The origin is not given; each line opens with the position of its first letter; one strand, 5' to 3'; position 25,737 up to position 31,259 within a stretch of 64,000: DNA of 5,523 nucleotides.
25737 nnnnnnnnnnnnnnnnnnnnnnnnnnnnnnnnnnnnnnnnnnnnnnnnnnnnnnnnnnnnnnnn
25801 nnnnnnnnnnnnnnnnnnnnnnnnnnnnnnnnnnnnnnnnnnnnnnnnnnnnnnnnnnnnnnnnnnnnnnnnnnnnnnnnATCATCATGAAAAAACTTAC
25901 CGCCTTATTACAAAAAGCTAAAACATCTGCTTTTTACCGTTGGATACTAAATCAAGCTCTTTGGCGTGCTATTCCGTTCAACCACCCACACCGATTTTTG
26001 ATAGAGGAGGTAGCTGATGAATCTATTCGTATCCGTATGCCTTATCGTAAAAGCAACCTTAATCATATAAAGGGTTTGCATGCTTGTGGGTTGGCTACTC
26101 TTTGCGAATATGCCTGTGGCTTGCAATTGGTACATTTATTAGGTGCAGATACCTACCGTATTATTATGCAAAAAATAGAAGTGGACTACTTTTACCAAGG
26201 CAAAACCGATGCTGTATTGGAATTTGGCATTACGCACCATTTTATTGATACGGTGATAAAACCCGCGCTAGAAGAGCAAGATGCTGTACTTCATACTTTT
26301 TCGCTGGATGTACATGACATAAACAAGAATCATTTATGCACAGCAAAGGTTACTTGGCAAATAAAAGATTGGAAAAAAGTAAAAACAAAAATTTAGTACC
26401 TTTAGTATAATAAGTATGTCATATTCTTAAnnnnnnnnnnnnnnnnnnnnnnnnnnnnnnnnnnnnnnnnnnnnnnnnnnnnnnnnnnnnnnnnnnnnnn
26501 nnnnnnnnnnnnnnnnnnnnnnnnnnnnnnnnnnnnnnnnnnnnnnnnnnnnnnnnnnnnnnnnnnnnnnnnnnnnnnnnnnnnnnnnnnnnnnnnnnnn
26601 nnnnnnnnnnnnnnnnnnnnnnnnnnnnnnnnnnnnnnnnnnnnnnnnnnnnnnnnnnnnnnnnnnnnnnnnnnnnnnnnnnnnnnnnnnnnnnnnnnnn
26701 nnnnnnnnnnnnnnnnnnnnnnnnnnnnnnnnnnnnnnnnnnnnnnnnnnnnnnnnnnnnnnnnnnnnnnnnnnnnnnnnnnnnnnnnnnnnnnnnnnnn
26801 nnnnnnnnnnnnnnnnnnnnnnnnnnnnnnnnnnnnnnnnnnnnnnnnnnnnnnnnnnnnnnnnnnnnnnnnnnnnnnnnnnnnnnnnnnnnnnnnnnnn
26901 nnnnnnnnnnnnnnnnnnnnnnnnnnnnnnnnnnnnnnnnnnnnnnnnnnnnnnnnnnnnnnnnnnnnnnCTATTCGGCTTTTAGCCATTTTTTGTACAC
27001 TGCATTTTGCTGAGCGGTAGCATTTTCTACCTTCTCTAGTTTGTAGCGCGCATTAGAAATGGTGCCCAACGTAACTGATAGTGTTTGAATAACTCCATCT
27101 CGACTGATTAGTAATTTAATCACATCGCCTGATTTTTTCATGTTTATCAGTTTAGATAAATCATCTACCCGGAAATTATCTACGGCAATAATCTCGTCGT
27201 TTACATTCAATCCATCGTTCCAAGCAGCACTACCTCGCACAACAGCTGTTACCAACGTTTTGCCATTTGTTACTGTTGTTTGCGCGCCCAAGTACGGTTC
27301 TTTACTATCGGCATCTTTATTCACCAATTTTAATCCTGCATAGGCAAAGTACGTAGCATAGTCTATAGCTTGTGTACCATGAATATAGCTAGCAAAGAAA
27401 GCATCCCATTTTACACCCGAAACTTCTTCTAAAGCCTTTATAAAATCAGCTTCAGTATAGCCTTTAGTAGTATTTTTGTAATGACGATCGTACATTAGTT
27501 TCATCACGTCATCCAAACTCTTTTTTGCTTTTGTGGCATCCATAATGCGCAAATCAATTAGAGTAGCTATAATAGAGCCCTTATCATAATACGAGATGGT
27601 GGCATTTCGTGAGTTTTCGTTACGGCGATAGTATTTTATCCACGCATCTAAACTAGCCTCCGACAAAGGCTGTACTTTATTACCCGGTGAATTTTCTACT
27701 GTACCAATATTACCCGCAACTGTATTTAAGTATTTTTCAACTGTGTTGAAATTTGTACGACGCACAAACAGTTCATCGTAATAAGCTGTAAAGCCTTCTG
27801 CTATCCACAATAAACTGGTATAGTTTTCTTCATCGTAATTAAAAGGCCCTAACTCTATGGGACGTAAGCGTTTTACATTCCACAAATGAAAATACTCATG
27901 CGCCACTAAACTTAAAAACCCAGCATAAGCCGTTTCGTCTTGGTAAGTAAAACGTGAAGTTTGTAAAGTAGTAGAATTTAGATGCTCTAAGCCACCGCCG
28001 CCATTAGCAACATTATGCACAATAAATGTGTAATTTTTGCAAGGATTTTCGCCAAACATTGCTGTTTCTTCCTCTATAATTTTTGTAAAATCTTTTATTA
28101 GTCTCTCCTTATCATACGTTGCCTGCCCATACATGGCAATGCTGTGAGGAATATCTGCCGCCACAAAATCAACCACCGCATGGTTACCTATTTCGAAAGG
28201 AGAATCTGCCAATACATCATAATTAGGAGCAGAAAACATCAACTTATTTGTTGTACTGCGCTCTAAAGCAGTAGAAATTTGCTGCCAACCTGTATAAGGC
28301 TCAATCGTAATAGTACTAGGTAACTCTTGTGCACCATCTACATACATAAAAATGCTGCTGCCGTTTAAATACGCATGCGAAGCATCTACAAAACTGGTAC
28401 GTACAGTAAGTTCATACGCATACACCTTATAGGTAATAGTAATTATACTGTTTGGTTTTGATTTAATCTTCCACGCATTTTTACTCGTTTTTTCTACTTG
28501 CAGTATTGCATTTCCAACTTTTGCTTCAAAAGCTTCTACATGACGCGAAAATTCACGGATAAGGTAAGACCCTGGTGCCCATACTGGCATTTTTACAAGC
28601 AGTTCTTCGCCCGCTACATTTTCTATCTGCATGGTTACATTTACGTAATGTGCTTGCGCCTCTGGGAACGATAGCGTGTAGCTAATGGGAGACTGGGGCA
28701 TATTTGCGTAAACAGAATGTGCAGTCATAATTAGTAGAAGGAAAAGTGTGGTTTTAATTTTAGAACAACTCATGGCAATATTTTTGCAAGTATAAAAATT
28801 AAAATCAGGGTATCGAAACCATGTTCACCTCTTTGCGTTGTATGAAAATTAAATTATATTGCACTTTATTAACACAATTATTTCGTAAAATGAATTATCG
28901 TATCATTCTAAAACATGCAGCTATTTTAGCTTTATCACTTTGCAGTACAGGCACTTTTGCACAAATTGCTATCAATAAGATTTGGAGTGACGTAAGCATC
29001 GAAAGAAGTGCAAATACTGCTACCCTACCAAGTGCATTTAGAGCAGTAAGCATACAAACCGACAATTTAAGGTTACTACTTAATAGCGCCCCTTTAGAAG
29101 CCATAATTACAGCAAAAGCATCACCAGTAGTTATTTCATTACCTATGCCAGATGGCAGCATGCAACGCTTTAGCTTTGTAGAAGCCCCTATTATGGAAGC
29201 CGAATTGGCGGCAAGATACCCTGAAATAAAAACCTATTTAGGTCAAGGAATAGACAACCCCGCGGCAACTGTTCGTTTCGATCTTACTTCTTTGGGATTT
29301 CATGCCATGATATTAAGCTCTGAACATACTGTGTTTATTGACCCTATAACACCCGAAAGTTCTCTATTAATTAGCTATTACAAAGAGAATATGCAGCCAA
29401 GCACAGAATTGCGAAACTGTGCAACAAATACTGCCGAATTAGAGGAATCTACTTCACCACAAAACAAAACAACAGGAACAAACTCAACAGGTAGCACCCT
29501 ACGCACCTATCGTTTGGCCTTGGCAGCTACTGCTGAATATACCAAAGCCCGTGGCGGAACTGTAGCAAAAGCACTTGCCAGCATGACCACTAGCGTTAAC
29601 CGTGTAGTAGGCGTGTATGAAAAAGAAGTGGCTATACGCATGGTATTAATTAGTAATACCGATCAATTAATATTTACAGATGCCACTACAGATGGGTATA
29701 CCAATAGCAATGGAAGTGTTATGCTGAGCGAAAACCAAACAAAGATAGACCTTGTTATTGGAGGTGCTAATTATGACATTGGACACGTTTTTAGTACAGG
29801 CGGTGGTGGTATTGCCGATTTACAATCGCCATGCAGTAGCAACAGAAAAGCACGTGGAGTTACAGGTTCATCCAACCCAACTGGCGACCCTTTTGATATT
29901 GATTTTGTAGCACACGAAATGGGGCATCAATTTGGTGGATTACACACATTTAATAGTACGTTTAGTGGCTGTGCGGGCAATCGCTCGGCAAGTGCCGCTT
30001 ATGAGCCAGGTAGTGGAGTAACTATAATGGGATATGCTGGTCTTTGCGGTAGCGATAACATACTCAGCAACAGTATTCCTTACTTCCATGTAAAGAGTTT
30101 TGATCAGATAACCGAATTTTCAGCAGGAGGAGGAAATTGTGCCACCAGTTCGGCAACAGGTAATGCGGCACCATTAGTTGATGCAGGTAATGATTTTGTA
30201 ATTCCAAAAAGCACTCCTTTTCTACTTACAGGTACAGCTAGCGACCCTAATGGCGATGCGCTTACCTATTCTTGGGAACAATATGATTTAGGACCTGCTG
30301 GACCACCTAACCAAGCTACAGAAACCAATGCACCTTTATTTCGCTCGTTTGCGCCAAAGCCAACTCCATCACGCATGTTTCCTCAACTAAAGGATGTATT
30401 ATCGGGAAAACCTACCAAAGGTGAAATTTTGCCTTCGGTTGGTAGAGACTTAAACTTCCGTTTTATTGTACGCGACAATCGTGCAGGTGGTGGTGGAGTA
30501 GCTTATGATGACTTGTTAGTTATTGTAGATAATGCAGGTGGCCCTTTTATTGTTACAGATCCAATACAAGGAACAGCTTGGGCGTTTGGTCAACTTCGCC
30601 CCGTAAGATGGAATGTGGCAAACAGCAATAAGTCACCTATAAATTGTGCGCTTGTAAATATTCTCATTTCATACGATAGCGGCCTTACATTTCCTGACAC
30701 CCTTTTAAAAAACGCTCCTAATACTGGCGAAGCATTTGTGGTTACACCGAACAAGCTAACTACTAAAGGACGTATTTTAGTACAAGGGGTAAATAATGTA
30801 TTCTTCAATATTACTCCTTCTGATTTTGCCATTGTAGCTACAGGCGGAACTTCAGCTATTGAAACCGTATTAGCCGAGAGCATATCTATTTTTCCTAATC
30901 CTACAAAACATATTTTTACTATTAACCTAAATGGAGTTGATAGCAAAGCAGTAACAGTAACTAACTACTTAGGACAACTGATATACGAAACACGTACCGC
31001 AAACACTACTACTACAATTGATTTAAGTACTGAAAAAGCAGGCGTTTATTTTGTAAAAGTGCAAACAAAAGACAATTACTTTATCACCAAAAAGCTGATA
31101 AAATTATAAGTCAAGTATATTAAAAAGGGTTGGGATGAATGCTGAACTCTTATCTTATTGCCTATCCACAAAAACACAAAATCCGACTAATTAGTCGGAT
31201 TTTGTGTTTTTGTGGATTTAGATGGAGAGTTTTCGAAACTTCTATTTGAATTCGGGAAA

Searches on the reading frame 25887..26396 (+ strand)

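Call 67: search_protein_families(library=pfam, proteins=[window:25887-26396:+], max_evalue=0.01)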
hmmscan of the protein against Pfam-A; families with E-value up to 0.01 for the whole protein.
window:25887-26396:+ (169 aa): 1 family
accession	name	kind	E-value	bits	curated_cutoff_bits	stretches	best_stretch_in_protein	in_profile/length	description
PF14539.12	DUF4442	-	1e-12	48.8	25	1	18-158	2-131/132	Domain of unknown function (DUF4442)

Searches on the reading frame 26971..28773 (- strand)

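Call 12: search_protein_families(library=pfam, proteins=[window:26971-28773:-], max_evalue=0.01)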
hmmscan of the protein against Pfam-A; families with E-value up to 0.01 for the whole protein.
window:26971-28773:- (600 aa): 6 families
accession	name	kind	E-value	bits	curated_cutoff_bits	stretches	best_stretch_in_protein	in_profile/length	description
PF17899.6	Peptidase_M61_N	-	2.8e-52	177.5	23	1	31-197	1-168/168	Peptidase M61 N-terminal domain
PF05299.18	Peptidase_M61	-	2.4e-48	163.8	22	1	286-402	2-118/118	M61 glycyl aminopeptidase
PF13180.12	PDZ_2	-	2.8e-08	34.4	27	1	493-569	1-80/80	PDZ domain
PF00595.29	PDZ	-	1.4e-05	25.8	23.2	1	495-556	12-80/81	PDZ domain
PF17820.7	PDZ_6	-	1.7e-05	24.9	27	1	508-545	2-39/54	PDZ domain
PF01433.26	Peptidase_M1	-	0.0002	21.5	27.7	1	244-463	22-218/218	Peptidase family M1 domain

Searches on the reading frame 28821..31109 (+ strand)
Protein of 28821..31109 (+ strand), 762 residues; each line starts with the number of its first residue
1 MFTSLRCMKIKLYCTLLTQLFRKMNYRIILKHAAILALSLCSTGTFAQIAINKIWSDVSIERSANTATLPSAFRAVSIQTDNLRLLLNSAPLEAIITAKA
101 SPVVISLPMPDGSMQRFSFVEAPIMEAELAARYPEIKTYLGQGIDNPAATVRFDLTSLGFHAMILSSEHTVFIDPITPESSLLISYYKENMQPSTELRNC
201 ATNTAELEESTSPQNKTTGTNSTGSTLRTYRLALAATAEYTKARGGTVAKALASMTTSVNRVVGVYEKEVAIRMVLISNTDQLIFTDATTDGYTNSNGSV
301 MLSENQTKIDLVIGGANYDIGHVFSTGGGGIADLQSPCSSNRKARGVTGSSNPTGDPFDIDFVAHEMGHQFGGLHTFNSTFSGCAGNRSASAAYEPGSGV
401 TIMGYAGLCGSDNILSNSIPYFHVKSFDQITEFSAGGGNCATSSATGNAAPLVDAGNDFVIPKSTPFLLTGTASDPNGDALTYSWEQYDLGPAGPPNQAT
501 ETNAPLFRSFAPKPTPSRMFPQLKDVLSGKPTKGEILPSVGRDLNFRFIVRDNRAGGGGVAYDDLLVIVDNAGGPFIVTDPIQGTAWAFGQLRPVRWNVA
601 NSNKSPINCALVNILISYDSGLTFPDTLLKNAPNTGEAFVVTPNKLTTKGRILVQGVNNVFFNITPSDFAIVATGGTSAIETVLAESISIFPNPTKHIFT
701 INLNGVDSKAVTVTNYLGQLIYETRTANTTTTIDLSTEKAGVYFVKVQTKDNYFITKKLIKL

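Call 12: search_protein_families(library=pfam, proteins=[window:28821-31109:+], max_evalue=0.01)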
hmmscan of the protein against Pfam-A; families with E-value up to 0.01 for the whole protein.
window:28821-31109:+ (762 aa): 8 families
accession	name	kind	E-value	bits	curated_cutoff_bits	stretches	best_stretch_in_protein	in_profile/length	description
PF13583.11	Reprolysin_4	-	2.7e-32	112.5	22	1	226-429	1-199/203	Metallo-peptidase family M12B Reprolysin-like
PF13582.12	Reprolysin_3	-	1.1e-24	87.7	22.4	1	253-376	2-123/123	Metallo-peptidase family M12B Reprolysin-like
PF13688.12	Reprolysin_5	-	6.2e-23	82.5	27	1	227-408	2-189/196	Metallo-peptidase family M12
PF13574.12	Reprolysin_2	-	4.1e-21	76.2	27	1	251-413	4-180/195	Metallo-peptidase family M12B Reprolysin-like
PF18962.6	Por_Secre_tail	-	8.8e-14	52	27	1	690-760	1-74/75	Secretion system C-terminal sorting domain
PF22352.2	K319L-like_PKD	-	3.7e-05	24.1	27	1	455-493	1-40/84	K319L-like, PKD domain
PF11589.14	DUF3244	-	0.0015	19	25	1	703-755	36-91/96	Domain of unknown function (DUF3244)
PF18911.6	PKD_4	-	0.0059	17.1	27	1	448-487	1-41/85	PKD domain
